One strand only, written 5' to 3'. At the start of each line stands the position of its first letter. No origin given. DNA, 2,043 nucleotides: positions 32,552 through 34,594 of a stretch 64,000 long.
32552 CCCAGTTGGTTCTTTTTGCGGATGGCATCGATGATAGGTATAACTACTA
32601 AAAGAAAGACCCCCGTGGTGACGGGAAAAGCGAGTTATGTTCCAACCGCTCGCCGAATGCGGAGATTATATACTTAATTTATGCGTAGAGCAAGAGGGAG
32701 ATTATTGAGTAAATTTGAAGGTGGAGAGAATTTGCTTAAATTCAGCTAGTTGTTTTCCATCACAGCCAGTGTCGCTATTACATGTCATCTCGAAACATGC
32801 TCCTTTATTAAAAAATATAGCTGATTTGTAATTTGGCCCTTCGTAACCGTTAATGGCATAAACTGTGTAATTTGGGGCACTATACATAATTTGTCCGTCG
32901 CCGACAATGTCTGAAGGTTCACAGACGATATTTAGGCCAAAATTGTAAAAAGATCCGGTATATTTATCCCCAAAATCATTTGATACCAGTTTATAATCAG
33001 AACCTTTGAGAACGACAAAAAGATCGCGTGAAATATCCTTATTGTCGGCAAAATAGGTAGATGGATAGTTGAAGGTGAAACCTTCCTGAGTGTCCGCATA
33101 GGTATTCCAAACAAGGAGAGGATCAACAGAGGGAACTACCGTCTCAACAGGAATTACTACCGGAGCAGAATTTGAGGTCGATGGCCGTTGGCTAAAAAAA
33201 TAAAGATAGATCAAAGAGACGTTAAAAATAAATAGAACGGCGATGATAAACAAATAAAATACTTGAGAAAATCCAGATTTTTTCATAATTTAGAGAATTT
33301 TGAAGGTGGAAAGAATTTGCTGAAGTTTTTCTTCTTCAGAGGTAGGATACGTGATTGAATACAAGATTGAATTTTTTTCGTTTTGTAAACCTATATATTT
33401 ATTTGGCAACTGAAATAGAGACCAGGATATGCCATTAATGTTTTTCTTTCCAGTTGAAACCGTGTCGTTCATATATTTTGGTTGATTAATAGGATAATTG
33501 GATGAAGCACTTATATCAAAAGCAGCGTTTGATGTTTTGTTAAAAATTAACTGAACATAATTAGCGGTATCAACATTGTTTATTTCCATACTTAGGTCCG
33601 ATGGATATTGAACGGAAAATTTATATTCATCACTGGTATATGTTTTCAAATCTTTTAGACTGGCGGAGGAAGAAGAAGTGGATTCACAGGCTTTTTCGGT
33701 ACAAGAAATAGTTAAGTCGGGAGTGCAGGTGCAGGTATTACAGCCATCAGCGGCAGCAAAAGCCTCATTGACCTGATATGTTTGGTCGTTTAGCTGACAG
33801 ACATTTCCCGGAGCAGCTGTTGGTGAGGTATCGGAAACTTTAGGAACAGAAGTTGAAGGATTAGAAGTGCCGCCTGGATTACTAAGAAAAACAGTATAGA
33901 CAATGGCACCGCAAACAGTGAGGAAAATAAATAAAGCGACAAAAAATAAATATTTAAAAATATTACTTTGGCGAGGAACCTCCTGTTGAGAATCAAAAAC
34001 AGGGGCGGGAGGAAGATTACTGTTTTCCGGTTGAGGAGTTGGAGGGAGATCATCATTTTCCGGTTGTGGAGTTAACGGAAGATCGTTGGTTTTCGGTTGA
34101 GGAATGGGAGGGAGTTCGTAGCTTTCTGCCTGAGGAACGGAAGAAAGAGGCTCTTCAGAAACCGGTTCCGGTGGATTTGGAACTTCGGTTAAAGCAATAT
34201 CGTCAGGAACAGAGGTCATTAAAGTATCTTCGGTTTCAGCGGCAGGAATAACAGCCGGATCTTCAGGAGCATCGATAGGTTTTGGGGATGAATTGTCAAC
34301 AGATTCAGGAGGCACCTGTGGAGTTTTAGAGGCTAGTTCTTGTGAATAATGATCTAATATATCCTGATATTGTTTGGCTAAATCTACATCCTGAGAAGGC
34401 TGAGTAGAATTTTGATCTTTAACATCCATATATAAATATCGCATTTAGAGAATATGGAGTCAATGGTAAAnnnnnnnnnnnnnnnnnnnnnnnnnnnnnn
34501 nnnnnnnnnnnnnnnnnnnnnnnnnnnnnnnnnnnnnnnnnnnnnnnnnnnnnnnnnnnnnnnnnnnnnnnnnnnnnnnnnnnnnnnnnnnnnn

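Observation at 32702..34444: Three-member family of type-II membrane/secreted proteins with a conserved ~110 aa C-terminal domain ending QILS[ST]FKF(TQ)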

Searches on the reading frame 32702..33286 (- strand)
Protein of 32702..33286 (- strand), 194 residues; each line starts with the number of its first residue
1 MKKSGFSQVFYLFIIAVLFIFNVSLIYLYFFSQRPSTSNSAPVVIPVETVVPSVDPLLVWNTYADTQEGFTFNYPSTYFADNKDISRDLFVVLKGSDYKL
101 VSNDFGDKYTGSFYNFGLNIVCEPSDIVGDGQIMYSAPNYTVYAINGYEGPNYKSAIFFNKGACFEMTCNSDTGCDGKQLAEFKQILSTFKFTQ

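Call 6: search_protein_families(library=pfam, proteins=[window:32702-33286:-], max_evalue=1)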
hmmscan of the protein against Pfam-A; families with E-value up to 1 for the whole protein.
window:32702-33286:- (194 aa): 2 families
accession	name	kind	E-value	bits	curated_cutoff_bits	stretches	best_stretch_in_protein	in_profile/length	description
PF01789.22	PsbP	-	0.007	16.9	23.5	1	61-79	4-22/155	PsbP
PF18933.6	PsbP_2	-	0.02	15.3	27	1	61-100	45-86/184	PsbP-like protein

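Call 26: search_protein_families(library=ncbifam, proteins=[window:32702-33286:-], max_evalue=1)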
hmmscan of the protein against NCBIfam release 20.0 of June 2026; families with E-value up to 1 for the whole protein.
window:32702-33286:- (194 aa): 0 families

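Call 34: list_cluster_members(proteins=[window:32702-33286:-, window:33290-34444:-, window:50785-51270:-, window:51274-51558:-, window:51555-52061:-, window:50144-50785:-])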
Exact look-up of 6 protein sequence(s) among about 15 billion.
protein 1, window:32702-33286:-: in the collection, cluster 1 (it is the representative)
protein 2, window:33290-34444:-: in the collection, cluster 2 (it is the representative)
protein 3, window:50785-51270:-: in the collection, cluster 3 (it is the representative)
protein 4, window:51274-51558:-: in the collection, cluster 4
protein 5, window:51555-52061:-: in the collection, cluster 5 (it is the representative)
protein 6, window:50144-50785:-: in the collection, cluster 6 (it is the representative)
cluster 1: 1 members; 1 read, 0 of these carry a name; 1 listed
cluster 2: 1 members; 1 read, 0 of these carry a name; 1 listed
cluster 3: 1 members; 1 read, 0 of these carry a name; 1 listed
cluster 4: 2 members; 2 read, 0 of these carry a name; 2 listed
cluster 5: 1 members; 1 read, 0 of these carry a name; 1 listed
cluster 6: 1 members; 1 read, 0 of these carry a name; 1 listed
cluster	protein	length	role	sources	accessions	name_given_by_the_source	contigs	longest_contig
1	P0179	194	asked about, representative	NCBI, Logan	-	-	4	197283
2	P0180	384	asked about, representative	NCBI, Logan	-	-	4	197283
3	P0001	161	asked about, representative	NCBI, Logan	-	-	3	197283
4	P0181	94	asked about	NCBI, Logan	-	-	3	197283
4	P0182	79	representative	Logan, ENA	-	-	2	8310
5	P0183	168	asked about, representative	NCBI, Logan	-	-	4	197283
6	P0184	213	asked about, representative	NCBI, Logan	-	-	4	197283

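Call 63: find_homologous_proteins(query=window:32702-33286:-, max_evalue=0.001)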
Query window:32702-33286:- (194 aa): 2 proteins with E <= 0.001 among 38 candidates.
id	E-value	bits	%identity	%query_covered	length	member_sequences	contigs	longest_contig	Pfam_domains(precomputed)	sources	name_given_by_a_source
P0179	8.0e-126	435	100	100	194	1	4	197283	-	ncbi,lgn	-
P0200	2.6e-55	205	60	69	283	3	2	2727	-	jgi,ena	jgi:hypothetical protein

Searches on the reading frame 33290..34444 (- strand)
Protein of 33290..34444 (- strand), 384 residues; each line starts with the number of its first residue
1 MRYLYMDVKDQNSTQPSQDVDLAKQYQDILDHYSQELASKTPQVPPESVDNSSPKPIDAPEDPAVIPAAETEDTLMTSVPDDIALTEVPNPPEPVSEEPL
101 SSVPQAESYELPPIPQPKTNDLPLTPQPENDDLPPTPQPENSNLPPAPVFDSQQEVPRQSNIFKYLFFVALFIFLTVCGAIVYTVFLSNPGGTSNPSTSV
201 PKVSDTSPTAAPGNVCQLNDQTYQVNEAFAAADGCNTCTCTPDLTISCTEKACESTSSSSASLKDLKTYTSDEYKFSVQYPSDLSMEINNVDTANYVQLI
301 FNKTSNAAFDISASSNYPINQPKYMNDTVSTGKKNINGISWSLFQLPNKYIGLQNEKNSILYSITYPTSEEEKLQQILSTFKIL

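Call 6: search_protein_families(library=pfam, proteins=[window:33290-34444:-], max_evalue=1)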
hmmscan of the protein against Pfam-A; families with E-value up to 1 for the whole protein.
window:33290-34444:- (384 aa): 3 families
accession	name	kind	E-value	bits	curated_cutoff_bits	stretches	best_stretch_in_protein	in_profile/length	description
PF05375.19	Pacifastin_I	-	1.8e-05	24.8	27.9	1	233-258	10-35/40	Pacifastin inhibitor (LCMII)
PF00093.24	VWC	-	0.00014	22.5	27.6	1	216-260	1-43/57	von Willebrand factor type C domain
PF18933.6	PsbP_2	-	0.0024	18.4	27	1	250-340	29-117/184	PsbP-like protein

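Call 26: search_protein_families(library=ncbifam, proteins=[window:33290-34444:-], max_evalue=1)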
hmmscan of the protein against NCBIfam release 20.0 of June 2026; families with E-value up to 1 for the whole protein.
window:33290-34444:- (384 aa): 0 families

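Call 61: predict_structure(alignment_id=A4)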
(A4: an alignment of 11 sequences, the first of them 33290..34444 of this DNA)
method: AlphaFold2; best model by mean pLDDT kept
length: 384 residues; sequences in the alignment: 11
mean_pLDDT: 52.3   pTM: 0.25
mean pLDDT of the five models: 52.3, 51.1, 50.2, 49.5, 47.2
residues with pLDDT >= 90: 26; 70-90: 52; 50-70: 73; < 50: 233
segments of 3 or more residues with pLDDT < 50: 1-5, 7-18, 42-54, 68-79, 81-88, 99-111, 118-130, 132-134, 140-143, 149-154, 190-212, 254-264, 292-384
pLDDT, mean of each block of 10 residues (from residue 1): 40 43 74 77 43 47 50 46 44 50 39 47 45 50 52 53 87 92 73 38 33 75 90 82 88 43 53 53 56 44 39 32 29 38 40 32 33 43 37
secondary structure, 60 per line:
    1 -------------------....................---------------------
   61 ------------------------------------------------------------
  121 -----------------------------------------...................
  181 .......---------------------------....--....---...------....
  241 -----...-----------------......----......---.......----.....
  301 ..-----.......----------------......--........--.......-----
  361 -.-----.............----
elements in order: H20-39 H162-187 E215-218 E221-224 E228-230 E237-240 E246-248 E266-271 E276-281 E285-291 E296-302 E308-314 E331-336 E339-346 E349-355 H368-380

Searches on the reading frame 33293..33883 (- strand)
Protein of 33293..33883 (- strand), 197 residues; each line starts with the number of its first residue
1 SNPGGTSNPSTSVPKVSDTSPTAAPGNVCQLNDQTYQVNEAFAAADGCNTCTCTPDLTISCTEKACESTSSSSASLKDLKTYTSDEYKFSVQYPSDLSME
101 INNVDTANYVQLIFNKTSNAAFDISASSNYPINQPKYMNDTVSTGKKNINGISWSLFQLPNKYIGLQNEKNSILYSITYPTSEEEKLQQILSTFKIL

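Call 44: find_homologous_proteins(query=window:33293-33883:-, max_evalue=0.001)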
Query seq(197 aa) (197 aa): 15 proteins with E <= 0.001 among 569 candidates.
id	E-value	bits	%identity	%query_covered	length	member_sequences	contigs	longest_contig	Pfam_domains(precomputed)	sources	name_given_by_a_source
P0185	2.4e-39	153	62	60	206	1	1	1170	-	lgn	-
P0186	5.9e-39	152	58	61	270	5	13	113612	PF05375.20,PF23334.2,PF00093.25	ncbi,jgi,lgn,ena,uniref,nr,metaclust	ncbi:MAG: Kielin/chordin-like protein [Candidatus Woesebacteria bacterium GW2011_GWA2_40_7b]|uniref:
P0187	3.9e-19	87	56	40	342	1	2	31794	PF05375.20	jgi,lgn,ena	-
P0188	1.5e-17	82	52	49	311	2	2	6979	PF23334.2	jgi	-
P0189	7.3e-17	80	61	27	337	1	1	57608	PF05375.20,PF23334.2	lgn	-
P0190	6.7e-16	77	47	49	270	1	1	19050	PF23334.2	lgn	-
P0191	1.0e-14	73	33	96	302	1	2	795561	PF23334.2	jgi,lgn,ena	-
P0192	3.2e-12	65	54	28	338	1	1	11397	PF05375.20,PF23334.2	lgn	-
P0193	3.7e-12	64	56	35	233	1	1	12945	PF05375.20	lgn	-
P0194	6.1e-12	64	65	25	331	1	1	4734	PF05375.20,PF23334.2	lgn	-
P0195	4.2e-11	61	48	41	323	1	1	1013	PF23334.2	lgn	-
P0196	2.3e-10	58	53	34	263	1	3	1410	PF05375.20,PF23334.2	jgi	-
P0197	1.6e-9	56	58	27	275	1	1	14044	PF05375.20,PF23334.2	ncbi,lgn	-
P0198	5.3e-9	54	57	27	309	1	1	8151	PF05375.20,PF23334.2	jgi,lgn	-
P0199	1.1e-4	40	57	14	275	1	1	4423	PF05375.20,PF23334.2,PF23244.2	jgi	jgi:Pacifastin inhibitor (LCMII)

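Call 52: search_protein_families(library=pfam, proteins=[P0186, P0187, P0188, P0189, P0190, P0191, P0197], max_evalue=0.01)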
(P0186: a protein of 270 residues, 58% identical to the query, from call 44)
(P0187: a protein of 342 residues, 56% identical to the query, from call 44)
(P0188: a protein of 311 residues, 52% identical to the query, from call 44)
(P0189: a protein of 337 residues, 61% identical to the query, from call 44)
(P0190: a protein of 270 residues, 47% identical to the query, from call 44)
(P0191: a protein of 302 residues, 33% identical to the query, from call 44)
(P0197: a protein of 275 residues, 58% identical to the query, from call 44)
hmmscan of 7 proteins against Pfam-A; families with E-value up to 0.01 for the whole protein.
P0186 (270 aa): 2 families
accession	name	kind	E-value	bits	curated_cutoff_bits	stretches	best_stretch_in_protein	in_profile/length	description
PF05375.19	Pacifastin_I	-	1.9e-06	27.9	27.9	1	250-270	10-31/40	Pacifastin inhibitor (LCMII)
PF00093.24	VWC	-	8.7e-06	26.4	27.6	1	233-270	1-37/57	von Willebrand factor type C domain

P0187 (342 aa): 3 families
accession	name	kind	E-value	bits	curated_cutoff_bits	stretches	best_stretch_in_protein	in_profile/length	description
PF05375.19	Pacifastin_I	-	1.2e-05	25.4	27.9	1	206-232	10-36/40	Pacifastin inhibitor (LCMII)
PF00093.24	VWC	-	0.0015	19.2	27.6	1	189-230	1-40/57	von Willebrand factor type C domain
PF18933.6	PsbP_2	-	0.0022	18.5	27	1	228-262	36-69/184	PsbP-like protein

P0188 (311 aa): 2 families
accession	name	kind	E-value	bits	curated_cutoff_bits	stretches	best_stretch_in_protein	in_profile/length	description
PF05375.19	Pacifastin_I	-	6.8e-05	22.9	27.9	1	148-175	10-37/40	Pacifastin inhibitor (LCMII)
PF00093.24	VWC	-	0.00052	20.7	27.6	1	131-170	1-38/57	von Willebrand factor type C domain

P0189 (337 aa): 3 families
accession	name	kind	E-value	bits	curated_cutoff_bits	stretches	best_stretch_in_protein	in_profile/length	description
PF05375.19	Pacifastin_I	-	3e-06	27.3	27.9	1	176-210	5-37/40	Pacifastin inhibitor (LCMII)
PF00093.24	VWC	-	0.0002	22.1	27.6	1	166-210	1-43/57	von Willebrand factor type C domain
PF18933.6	PsbP_2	-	0.0023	18.4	27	0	208-296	33-122/184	PsbP-like protein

P0190 (270 aa): 4 families
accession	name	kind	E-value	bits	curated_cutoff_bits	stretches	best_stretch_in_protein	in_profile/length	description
PF05375.19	Pacifastin_I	-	6.9e-05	22.9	27.9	1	109-141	5-35/40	Pacifastin inhibitor (LCMII)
PF00093.24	VWC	-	0.00032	21.4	27.6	1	99-142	1-42/57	von Willebrand factor type C domain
PF20153.4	DUF6535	-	0.0059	17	23.9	0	9-72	50-116/177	Family of unknown function (DUF6535)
PF12714.13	TILa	-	0.0086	16.6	27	0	100-137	4-40/55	TILa domain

P0191 (302 aa): 2 families
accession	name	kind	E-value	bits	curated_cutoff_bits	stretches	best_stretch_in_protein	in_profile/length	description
PF05375.19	Pacifastin_I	-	9.1e-05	22.5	27.9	1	124-146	10-32/40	Pacifastin inhibitor (LCMII)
PF00093.24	VWC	-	0.00057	20.6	27.6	1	107-147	1-39/57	von Willebrand factor type C domain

P0197 (275 aa): 2 families
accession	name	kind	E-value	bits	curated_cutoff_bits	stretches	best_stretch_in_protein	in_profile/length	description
PF05375.19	Pacifastin_I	-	2e-08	34.2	27.9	1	216-248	5-35/40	Pacifastin inhibitor (LCMII)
PF12714.13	TILa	-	0.0013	19.2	27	1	206-248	2-44/55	TILa domain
